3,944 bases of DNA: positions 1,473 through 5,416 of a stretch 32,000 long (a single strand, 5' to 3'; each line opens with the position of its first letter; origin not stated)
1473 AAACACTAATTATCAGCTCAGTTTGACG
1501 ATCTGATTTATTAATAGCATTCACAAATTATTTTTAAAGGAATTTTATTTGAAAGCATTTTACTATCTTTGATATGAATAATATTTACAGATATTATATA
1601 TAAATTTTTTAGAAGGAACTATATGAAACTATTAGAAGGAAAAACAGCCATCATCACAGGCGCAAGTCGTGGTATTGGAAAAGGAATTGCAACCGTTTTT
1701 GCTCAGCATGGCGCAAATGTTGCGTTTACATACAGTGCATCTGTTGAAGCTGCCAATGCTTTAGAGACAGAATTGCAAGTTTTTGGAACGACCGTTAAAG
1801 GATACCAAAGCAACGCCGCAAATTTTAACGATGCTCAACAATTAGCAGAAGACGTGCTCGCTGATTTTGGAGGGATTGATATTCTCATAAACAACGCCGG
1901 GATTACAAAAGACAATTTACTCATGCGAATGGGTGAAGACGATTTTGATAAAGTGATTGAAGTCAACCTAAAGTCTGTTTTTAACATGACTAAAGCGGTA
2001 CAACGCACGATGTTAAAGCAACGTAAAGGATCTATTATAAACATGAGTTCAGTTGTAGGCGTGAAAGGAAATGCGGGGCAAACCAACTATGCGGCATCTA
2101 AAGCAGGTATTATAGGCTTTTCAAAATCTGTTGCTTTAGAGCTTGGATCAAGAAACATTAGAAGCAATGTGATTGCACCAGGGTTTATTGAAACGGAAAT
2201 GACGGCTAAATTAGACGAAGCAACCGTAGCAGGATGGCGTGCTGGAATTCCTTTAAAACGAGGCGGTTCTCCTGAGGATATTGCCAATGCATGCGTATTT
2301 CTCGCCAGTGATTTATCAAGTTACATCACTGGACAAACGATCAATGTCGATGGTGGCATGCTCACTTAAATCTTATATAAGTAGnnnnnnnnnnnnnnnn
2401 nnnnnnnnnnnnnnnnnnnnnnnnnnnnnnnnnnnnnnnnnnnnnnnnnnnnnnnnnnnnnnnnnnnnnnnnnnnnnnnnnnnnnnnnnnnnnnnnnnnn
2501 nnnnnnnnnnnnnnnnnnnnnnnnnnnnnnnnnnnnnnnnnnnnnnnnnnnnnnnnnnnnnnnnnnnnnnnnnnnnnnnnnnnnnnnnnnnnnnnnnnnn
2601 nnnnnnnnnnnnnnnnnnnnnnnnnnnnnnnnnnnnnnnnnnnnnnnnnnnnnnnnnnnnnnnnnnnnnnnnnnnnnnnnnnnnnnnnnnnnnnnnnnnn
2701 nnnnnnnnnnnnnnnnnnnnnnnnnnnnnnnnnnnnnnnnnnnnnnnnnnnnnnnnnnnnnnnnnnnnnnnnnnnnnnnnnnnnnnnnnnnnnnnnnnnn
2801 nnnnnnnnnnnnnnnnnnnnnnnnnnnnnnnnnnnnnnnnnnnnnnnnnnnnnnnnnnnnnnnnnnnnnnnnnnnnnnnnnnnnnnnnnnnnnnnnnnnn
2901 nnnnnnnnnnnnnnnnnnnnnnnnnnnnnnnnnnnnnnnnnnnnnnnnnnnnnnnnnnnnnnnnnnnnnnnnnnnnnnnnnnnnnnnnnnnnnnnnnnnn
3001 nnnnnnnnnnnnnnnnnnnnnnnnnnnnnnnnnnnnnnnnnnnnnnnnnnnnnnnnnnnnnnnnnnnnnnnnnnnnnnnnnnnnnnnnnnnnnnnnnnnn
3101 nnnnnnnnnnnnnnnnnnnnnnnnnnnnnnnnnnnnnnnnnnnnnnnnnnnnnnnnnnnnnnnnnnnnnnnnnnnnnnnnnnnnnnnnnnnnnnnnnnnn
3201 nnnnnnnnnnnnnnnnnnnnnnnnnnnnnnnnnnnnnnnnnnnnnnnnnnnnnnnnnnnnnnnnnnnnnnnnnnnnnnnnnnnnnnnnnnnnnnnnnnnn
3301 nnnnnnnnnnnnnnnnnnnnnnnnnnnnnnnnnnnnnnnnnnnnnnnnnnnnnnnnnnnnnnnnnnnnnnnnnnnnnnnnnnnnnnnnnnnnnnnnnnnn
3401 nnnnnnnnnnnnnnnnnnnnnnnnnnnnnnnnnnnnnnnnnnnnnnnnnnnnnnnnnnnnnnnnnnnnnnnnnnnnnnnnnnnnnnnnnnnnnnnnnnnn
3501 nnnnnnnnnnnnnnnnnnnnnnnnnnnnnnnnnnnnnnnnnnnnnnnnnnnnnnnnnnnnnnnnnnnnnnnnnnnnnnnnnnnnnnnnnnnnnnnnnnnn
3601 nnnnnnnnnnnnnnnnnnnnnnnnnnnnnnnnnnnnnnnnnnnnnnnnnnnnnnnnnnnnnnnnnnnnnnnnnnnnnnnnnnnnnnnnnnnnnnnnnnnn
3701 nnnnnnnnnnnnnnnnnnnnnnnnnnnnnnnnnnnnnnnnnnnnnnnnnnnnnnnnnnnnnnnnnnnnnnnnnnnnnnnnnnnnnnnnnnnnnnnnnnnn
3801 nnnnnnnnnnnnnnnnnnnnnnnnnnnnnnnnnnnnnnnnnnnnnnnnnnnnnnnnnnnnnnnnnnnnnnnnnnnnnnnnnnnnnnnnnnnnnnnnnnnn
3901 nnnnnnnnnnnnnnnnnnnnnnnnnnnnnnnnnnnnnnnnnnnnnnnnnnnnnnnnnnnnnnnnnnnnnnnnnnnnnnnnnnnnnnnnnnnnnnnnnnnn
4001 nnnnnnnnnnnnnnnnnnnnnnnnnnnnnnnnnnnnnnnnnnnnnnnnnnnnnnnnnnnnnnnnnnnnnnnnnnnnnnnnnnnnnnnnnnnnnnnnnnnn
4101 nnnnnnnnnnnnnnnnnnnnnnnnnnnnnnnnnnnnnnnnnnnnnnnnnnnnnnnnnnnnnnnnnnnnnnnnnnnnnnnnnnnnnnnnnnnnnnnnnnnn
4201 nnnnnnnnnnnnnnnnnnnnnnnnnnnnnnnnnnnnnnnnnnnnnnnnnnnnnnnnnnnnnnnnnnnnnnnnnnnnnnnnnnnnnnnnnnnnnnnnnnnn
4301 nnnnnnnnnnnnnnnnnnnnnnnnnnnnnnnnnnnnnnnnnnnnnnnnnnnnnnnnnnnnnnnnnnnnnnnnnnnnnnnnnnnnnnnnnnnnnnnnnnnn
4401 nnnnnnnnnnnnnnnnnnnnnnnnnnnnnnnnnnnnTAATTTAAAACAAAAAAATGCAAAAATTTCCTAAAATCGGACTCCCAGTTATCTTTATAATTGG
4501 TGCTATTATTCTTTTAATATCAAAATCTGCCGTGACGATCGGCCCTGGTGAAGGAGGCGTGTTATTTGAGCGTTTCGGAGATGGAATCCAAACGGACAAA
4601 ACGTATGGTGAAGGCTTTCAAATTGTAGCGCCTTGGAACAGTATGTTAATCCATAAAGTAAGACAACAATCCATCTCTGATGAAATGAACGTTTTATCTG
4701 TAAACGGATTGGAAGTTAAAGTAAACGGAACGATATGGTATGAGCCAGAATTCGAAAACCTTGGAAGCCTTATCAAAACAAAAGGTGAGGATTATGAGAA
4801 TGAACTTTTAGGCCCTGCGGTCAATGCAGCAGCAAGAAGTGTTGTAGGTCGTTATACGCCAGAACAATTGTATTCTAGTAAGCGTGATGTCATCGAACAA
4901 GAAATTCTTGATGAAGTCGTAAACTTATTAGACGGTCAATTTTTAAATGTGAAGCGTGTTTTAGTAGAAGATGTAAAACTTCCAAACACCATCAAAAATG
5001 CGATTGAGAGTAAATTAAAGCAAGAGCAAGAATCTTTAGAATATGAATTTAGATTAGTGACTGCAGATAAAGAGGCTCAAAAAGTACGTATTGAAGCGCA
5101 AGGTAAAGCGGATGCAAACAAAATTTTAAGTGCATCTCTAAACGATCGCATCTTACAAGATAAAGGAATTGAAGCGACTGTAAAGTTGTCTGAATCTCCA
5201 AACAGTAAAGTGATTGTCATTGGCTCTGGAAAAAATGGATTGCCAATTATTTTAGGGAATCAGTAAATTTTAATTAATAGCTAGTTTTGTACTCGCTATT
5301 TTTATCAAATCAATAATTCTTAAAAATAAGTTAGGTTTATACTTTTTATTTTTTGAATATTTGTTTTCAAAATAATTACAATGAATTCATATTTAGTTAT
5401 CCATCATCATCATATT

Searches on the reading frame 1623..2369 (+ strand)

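Call 45: search_protein_families(library=pfam, proteins=[window:1623-2369:+])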
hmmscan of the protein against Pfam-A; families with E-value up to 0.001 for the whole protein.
window:1623-2369:+ (248 aa): 5 families
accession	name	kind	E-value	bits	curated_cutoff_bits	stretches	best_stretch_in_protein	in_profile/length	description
PF13561.12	adh_short_C2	-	1.9e-69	234.3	27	1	13-246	1-235/236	Enoyl-(Acyl carrier protein) reductase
PF00106.31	adh_short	-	1.9e-57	194.4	26.6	1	7-199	1-192/195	short chain dehydrogenase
PF08659.16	KR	-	4.7e-20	72.7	22.6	1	8-161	2-154/180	KR domain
PF23441.1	SDR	-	9.5e-06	25.6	27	1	6-246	7-255/258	SDR-like rossmann domain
PF01370.27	Epimerase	-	0.00081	19.3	20.9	0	10-144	2-118/240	NAD dependent epimerase/dehydratase family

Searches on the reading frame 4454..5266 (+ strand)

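Call 45: search_protein_families(library=pfam, proteins=[window:4454-5266:+])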
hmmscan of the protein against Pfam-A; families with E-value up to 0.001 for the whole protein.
window:4454-5266:+ (270 aa): 1 family
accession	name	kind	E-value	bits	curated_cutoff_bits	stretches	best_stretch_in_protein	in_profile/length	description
PF01145.31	Band_7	-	4.4e-27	95.7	23.6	1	28-206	2-174/176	SPFH domain / Band 7 family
